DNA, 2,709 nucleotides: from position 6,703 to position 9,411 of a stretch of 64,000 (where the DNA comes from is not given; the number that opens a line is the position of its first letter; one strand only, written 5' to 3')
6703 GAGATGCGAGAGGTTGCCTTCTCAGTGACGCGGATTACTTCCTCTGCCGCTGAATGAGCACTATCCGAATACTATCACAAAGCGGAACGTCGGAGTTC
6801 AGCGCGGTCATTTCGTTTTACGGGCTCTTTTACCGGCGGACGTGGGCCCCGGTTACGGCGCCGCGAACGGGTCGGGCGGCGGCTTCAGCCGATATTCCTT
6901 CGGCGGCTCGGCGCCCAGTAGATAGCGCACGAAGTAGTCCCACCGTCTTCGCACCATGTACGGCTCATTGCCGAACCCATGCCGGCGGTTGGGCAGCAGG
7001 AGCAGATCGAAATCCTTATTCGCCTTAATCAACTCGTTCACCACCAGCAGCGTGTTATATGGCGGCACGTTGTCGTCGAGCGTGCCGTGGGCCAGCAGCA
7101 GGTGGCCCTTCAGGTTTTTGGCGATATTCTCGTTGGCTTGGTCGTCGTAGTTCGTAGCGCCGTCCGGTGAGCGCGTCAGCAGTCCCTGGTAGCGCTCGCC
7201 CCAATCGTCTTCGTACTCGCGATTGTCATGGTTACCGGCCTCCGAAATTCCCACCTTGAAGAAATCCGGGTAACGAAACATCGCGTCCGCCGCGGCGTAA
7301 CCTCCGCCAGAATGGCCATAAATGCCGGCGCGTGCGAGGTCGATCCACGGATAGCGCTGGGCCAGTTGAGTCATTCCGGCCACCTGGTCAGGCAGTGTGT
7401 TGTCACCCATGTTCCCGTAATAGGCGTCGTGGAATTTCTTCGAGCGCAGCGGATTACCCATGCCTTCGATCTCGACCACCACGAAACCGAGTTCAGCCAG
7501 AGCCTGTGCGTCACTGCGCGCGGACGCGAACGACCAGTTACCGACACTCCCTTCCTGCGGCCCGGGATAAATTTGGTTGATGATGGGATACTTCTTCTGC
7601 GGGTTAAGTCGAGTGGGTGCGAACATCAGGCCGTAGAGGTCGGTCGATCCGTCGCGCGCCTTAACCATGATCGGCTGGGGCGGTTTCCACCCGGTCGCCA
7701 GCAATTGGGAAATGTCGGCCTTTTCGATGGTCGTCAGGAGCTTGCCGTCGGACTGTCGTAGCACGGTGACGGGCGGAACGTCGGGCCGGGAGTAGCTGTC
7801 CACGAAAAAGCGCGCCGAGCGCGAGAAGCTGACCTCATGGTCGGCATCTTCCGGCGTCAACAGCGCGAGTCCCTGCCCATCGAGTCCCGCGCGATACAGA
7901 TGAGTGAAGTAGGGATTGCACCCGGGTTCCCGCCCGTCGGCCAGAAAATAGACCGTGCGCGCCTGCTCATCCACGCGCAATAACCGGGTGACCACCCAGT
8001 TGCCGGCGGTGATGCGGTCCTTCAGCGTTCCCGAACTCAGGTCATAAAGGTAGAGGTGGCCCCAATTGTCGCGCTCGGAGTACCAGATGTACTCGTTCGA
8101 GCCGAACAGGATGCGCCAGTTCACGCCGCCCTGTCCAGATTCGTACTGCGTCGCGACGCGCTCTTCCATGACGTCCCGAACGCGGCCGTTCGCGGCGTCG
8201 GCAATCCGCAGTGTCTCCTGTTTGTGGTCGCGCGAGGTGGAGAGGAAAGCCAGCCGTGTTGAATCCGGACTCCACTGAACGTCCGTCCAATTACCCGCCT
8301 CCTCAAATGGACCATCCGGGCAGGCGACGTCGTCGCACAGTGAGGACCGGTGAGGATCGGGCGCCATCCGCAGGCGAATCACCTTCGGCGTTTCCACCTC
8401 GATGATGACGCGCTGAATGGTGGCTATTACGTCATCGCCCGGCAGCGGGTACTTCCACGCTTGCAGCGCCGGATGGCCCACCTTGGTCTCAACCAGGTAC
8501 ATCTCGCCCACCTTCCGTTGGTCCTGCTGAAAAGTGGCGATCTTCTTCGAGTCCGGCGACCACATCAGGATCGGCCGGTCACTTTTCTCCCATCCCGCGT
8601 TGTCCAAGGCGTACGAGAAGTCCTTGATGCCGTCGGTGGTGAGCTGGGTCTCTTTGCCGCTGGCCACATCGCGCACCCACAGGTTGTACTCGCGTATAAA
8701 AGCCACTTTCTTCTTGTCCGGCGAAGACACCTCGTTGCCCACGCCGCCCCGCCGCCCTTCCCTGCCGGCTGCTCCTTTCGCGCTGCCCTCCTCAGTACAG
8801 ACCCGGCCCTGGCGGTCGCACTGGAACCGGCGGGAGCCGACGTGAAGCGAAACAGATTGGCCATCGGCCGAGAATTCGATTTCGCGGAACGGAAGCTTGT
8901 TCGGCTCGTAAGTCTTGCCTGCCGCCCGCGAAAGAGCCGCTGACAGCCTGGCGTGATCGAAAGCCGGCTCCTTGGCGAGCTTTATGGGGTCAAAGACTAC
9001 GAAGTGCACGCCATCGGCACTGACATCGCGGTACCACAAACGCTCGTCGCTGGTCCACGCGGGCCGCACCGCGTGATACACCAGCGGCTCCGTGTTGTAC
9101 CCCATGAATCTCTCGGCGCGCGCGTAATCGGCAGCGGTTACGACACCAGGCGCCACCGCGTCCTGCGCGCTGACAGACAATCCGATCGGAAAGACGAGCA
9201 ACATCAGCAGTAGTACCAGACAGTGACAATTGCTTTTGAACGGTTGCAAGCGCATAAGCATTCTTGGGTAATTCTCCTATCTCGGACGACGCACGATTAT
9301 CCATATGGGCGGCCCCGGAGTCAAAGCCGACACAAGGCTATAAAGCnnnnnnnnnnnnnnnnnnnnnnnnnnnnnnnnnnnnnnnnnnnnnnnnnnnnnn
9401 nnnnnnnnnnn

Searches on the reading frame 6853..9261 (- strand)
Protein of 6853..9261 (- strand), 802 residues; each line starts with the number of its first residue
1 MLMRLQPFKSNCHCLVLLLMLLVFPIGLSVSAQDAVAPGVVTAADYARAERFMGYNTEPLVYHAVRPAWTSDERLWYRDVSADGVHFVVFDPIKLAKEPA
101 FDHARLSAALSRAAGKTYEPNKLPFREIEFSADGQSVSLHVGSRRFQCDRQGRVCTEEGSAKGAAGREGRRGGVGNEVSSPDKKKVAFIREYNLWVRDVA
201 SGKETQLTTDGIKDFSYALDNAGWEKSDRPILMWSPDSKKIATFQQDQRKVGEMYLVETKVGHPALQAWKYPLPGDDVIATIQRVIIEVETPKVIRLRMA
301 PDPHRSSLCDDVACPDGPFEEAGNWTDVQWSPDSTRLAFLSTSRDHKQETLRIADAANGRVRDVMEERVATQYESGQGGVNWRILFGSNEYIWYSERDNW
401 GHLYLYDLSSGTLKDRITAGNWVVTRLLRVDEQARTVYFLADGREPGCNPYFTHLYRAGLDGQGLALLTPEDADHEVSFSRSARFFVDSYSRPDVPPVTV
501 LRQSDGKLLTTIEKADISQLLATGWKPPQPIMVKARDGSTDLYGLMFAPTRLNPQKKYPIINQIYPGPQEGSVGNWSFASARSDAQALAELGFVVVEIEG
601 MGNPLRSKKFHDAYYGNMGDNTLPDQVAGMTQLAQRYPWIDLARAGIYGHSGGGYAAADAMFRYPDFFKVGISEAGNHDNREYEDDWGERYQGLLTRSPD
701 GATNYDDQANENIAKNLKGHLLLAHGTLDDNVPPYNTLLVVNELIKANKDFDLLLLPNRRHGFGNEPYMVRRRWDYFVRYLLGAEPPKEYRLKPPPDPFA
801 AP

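Call 8: search_protein_families(library=ncbifam, proteins=[window:6853-9261:-], max_evalue=0.01)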
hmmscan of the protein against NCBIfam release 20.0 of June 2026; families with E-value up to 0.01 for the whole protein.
window:6853-9261:- (802 aa): 4 families
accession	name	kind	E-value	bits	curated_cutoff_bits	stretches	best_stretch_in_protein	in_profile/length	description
NF053518.1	DipepPtdsDpp5Prph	equivalog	2.8e-15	55.9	900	1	318-656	190-519/655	dipeptidyl-peptidase Dpp5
TIGR02821.1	fghA_ester_D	equivalog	0.00026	20.7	281.7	1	633-770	128-260/275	S-formylglutathione hydrolase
NF050058.1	e_dPHAscl_type1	hypoth_equivalog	0.00046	19.8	150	1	622-743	83-203/276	extracellular catalytic domain type 1 short-chain-length polyhydroxyalkanoate depolymerase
NF002183.0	PRK01029.1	equivalog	0.0044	16.1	405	0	180-213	335-372/429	Tol-Pal system protein TolB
